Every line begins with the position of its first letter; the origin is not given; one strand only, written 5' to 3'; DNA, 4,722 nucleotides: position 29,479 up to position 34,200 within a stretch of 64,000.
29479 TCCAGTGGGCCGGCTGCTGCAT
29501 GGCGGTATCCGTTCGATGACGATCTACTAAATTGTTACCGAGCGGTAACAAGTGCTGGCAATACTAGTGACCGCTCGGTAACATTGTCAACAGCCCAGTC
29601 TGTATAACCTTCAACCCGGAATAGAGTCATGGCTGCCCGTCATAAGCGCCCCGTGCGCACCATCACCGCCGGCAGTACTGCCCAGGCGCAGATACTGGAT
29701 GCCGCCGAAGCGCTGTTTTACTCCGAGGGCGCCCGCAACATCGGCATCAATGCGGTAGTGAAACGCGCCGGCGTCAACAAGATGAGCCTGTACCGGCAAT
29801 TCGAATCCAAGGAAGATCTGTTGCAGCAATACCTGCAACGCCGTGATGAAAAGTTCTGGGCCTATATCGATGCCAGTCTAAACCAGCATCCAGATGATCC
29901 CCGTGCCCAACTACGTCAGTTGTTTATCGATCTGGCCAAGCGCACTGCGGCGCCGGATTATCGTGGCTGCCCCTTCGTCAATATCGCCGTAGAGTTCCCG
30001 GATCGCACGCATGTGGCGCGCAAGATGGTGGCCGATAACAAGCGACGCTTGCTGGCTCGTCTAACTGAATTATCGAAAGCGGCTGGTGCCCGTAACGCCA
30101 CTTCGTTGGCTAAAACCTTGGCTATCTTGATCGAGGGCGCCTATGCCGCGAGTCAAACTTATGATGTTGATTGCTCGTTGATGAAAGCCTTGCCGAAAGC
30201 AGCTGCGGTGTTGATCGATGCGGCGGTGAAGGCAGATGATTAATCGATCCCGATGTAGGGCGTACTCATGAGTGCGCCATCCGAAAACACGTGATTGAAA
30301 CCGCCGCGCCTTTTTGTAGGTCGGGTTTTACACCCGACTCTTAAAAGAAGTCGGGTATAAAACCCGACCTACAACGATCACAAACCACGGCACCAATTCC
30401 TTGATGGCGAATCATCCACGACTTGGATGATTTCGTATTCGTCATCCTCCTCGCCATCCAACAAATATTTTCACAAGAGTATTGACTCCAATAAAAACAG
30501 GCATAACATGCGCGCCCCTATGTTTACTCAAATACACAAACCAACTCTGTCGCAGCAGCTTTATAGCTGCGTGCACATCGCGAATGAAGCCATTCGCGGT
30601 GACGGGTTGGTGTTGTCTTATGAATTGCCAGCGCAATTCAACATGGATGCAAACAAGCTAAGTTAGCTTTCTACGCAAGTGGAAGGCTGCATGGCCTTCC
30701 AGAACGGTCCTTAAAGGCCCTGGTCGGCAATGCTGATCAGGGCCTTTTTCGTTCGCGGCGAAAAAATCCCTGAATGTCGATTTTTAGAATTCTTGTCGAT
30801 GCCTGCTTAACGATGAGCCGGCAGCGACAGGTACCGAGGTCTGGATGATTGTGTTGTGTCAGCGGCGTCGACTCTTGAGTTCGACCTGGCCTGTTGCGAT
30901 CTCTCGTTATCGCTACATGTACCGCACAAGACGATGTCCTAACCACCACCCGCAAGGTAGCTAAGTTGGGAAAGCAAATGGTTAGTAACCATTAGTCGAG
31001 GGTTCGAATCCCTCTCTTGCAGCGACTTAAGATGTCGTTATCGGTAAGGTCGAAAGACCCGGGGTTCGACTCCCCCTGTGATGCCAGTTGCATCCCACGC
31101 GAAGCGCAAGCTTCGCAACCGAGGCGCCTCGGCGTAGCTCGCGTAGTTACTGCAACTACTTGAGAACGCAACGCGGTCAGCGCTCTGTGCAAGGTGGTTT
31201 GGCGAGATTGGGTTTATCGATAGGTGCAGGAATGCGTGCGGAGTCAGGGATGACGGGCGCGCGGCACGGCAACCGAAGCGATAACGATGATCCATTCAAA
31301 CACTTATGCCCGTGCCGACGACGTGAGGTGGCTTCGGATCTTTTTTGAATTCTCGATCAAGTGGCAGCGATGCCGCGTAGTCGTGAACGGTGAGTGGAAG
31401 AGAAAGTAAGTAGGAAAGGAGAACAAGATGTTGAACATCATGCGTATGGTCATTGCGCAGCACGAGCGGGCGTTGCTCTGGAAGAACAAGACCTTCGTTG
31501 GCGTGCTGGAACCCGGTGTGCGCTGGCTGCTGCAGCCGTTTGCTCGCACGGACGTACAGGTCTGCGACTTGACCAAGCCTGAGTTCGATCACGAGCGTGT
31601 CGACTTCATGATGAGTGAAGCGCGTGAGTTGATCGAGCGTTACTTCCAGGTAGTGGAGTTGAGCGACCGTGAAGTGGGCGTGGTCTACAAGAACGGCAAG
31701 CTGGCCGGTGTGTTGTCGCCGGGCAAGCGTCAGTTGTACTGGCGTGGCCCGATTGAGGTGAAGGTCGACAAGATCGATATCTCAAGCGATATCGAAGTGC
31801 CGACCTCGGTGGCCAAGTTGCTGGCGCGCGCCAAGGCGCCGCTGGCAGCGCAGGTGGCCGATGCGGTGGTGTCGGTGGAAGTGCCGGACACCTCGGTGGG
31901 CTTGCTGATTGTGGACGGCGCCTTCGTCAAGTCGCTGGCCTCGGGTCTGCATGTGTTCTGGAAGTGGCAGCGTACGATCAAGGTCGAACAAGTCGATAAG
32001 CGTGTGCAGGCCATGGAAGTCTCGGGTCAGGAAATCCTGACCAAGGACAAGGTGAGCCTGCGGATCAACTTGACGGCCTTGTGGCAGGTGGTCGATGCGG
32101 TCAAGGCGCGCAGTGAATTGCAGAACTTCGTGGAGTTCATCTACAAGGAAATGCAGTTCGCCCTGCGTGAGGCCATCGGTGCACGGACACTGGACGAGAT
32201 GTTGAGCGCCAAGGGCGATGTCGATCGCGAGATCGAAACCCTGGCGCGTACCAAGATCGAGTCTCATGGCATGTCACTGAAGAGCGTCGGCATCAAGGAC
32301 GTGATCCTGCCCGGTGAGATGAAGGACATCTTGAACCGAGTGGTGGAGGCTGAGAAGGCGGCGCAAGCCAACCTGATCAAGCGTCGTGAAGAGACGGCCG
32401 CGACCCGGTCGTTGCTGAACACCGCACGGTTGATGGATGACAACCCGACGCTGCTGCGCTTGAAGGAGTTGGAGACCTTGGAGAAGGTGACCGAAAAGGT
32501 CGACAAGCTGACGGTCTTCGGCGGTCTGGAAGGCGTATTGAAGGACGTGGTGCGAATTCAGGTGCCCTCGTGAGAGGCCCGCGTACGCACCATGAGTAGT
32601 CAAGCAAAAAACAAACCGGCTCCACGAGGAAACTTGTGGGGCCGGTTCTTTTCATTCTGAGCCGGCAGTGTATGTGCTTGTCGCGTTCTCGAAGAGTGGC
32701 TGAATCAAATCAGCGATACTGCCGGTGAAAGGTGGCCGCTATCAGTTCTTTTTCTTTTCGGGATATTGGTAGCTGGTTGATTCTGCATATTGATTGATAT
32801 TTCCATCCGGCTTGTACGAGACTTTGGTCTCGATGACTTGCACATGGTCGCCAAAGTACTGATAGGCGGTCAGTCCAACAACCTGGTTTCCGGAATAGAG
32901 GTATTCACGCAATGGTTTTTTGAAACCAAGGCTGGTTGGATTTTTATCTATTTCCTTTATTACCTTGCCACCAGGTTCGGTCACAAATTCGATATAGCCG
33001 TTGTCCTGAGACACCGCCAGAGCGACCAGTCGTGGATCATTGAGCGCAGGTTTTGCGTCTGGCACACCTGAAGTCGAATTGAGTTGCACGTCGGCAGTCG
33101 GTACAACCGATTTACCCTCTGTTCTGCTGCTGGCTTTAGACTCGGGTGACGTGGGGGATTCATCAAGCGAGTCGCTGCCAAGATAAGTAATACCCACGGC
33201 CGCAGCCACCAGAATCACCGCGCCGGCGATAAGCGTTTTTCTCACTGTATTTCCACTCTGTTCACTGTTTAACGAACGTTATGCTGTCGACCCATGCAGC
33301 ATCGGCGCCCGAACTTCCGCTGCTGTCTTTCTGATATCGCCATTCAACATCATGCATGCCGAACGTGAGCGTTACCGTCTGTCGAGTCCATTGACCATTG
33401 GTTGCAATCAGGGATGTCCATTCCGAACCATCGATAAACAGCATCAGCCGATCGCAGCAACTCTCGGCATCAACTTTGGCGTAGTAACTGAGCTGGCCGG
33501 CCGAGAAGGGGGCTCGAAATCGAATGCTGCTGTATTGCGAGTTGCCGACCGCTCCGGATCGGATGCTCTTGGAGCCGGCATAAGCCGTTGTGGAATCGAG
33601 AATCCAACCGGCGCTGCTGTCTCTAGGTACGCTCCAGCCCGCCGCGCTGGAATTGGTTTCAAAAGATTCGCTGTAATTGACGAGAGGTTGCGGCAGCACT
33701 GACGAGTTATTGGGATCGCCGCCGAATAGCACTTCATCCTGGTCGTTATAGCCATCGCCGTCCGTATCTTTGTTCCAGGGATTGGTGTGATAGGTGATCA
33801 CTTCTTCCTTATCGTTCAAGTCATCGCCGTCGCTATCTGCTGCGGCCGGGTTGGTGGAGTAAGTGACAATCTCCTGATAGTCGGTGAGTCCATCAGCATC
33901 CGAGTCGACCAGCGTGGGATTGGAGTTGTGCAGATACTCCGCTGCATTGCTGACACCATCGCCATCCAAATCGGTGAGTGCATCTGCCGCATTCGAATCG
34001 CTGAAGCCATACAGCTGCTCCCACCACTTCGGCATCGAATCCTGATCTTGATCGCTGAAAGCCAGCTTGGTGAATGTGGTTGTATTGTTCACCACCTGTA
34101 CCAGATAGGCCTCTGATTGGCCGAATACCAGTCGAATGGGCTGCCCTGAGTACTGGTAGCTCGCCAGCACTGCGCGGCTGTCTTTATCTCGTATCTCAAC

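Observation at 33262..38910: Giant (~1880-codon) modular surface lipoprotein gene interrupted by one in-frame TAA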

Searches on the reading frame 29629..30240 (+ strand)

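Call 31: search_protein_families(library=pfam, proteins=[window:29629-30240:+], max_evalue=0.001)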
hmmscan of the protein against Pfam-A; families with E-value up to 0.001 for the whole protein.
window:29629-30240:+ (204 aa): 3 families
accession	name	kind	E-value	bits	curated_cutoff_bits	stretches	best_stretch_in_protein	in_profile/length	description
PF00440.29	TetR_N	-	1.7e-14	53.8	24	1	22-67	1-46/47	Bacterial regulatory proteins, tetR family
PF16925.10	TetR_C_13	-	3.7e-08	34.2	27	1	94-181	4-99/109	Tetracyclin repressor-like, C-terminal domain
PF21993.1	TetR_C_13_2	-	3.9e-06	27.5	27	1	91-178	1-91/103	Transcriptional regulator LmrA/YxaF-like, C-terminal domain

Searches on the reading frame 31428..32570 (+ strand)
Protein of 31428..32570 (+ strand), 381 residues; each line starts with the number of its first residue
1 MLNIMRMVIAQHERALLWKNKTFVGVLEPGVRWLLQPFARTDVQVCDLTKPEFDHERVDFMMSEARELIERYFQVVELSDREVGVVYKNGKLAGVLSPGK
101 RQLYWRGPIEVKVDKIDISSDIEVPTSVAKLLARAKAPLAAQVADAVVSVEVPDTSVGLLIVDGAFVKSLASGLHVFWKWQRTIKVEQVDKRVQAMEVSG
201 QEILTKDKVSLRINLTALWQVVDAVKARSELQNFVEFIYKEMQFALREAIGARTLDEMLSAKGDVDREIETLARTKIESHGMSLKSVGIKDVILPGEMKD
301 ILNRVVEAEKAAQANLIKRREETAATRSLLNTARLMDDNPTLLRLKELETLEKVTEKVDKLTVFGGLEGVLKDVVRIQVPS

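Call 31: search_protein_families(library=pfam, proteins=[window:31428-32570:+], max_evalue=0.001)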
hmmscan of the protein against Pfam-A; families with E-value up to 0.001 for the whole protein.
window:31428-32570:+ (381 aa): 1 family
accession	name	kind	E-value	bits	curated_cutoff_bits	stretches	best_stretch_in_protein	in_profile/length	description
PF01145.31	Band_7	-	1.9e-32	113.2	23.6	1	151-322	2-175/176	SPFH domain / Band 7 family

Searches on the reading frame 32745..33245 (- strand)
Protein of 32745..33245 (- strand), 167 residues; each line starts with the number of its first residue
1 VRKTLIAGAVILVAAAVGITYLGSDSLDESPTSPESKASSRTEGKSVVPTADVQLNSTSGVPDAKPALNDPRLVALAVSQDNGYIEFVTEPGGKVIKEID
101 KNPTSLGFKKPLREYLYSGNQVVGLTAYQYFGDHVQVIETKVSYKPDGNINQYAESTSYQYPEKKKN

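Call 22: search_protein_families(library=pfam, proteins=[window:32745-33245:-], max_evalue=0.001)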
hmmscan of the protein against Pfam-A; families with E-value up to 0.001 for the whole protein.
window:32745-33245:- (167 aa): 0 families

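Call 75: search_protein_families(library=pfam, proteins=[window:32745-33245:-], max_evalue=5)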
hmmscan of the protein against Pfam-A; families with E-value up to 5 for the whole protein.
window:32745-33245:- (167 aa): 3 families
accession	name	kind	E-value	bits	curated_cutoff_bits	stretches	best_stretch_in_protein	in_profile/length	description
PF14155.11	DUF4307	-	0.044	14.1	27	1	2-58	3-59/111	Domain of unknown function (DUF4307)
PF18878.5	PPE-PPW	-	0.062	13.8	27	1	8-34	14-42/48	PPE-PPW subfamily C-terminal region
PF06596.16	PsbX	-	3.5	8.1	25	0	5-21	12-28/38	Photosystem II reaction centre X protein (PsbX)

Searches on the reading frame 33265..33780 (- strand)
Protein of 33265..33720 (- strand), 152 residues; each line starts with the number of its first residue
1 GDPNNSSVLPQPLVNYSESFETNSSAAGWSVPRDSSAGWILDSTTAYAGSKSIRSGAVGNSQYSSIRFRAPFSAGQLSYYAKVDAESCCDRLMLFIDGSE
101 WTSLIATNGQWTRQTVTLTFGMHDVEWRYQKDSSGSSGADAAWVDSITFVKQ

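Call 47: search_protein_families(library=pfam, proteins=[window:33265-33720:-], max_evalue=5)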
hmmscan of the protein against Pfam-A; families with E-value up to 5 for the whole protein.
window:33265-33720:- (152 aa): 1 family
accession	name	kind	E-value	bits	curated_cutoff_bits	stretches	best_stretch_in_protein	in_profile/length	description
PF21892.1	TMEM145_N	-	0.15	12.8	28.1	1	73-118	22-68/131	TMEM145, N-terminal domain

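Call 56: predict_structure(alignment_id=A2)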
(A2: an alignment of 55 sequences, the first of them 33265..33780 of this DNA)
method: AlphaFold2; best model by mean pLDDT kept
length: 172 residues; sequences in the alignment: 55
mean_pLDDT: 94.0   pTM: 0.88
mean pLDDT of the five models: 94.0, 93.5, 93.0, 92.9, 92.8
residues with pLDDT >= 90: 147; 70-90: 20; 50-70: 5; < 50: 0
segments of 3 or more residues with pLDDT < 50: none
pLDDT, mean of each block of 10 residues (from residue 1): 87 94 97 97 84 96 97 96 97 98 92 98 92 98 98 81 98 94
secondary structure, 60 per line:
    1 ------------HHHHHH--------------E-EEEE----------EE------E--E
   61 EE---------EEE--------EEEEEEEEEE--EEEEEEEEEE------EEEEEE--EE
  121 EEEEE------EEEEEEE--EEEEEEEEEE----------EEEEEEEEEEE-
elements in order: H13-18 E35-38 E60-62 E72-74 E83-92 E95-104 E111-116 E119-125 E132-138 E141-150 E161-171
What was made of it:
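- Checked: There is a distinct C-terminal domain (calls 47, 56).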

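Call 59: fold_search(model_id=the predicted structure, library=pdb)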
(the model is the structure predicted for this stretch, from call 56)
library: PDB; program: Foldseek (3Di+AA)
matches with E <= 10: 1776; with E <= 0.001: 156
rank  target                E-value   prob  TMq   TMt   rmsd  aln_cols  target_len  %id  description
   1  4xup_C                6.3e-07  1.00  0.56  0.59   4.4       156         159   17  Structure of the N-terminal CBM22-1-CBM22-2 tandem domain from Paenibacillus barcinonensis Xyn10C (released 2015-06-03)
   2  4xup_E                6.3e-07  1.00  0.55  0.59   4.4       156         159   17  Structure of the N-terminal CBM22-1-CBM22-2 tandem domain from Paenibacillus barcinonensis Xyn10C (released 2015-06-03)
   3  6bqm                  1.1e-06  1.00  0.54  0.22   3.0       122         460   16  Secreted serine protease VesC from Vibrio cholerae (released 2018-11-28)
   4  4xuo_A                2.2e-06  1.00  0.56  0.61   4.2       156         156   16  Structure of the CBM22-1 xylan-binding domain from Paenibacillus barcinonensis Xyn10C (released 2015-06-03)
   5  3wno_A                2.5e-06  1.00  0.40  0.12   6.2       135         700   21  D308A mutant of Bacillus circulans T-3040 cycloisomaltooligosaccharide glucanotransferase complexed with cycloisomalto (released 2014-02-05)
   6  2xom_A                2.8e-06  1.00  0.54  0.63   4.1       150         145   14  Atomic resolution structure of TmCBM61 in complex with beta-1,4- galactotriose (released 2010-09-08)
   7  2zez_C                4.5e-06  1.00  0.47  0.55   4.5       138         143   15  Family 16 Carbohydrate Binding Module-2 (released 2008-03-25)
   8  2xon_L                4.8e-06  1.00  0.55  0.63   4.0       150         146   13  Structure of TmCBM61 in complex with beta-1,4-galactotriose at 1.4 A resolution (released 2010-09-08)
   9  3wnk                  5.3e-06  1.00  0.43  0.13   4.8       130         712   23  Crystal Structure of Bacillus circulans T-3040 cycloisomaltooligosaccharide glucanotransferase (released 2014-02-05)
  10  3wnp_A                5.6e-06  1.00  0.43  0.13   5.4       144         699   23  D308A, F268V, D469Y, A513V, and Y515S quintuple mutant of Bacillus circulans T-3040 cycloisomaltooligosaccharide gluca (released 2014-02-05)
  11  2zey_A                5.9e-06  1.00  0.51  0.59   4.1       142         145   13  Family 16 carbohydrate binding module (released 2008-03-04)
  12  2zez_A                5.9e-06  1.00  0.47  0.55   4.7       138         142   15  Family 16 Carbohydrate Binding Module-2 (released 2008-03-25)
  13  8a28_A                5.9e-06  1.00  0.53  0.27   5.0       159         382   12  Structure of the astacin zymogen of LAST-MAM from Limulus polyphemus (released 2022-10-19)
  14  3wnn_B                5.9e-06  1.00  0.38  0.12   6.8       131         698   24  D308A mutant of Bacillus circulans T-3040 cycloisomaltooligosaccharide glucanotransferase complexed with isomaltooctao (released 2014-02-05)
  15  3wnl_A                6.6e-06  1.00  0.35  0.11   7.8       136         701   22  D308A mutant of Bacillus circulans T-3040 cycloisomaltooligosaccharide glucanotransferase complexed with isomaltohexao (released 2014-02-05)
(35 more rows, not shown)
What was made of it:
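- On Carbohydrate-binding module (CBM22/35/61-like): Calls 56, 59.
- Closest known: Carbohydrate-binding modules CBM22, CBM61, CBM16 and CBM35, and MAM domains. Same: The C-terminal 147 aa are predicted with pLDDT 94 as the same jelly-roll fold, with Foldseek E of 6e-7 to 4e-5 (calls 56, 59).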

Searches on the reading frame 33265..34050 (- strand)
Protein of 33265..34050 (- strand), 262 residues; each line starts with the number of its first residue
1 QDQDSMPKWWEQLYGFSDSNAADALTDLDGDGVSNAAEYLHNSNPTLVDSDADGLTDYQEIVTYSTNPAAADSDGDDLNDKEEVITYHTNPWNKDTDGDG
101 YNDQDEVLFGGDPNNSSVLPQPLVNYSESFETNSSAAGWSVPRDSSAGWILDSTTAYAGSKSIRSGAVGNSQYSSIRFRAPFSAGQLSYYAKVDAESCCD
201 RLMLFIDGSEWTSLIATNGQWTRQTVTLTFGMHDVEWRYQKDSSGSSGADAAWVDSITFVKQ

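Call 48: search_solved_structures(query=window:33265-34050:-, max_evalue=1)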
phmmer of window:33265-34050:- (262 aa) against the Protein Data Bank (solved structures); distinct sequences matched with E-value up to 1: 2.
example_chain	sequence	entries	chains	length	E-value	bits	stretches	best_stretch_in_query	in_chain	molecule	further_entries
7c7u_A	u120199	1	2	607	0.0062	19.7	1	22-118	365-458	Biofilm-associated surface protein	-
7c7r_B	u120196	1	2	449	0.0082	19.3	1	21-92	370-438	Biofilm-associated surface protein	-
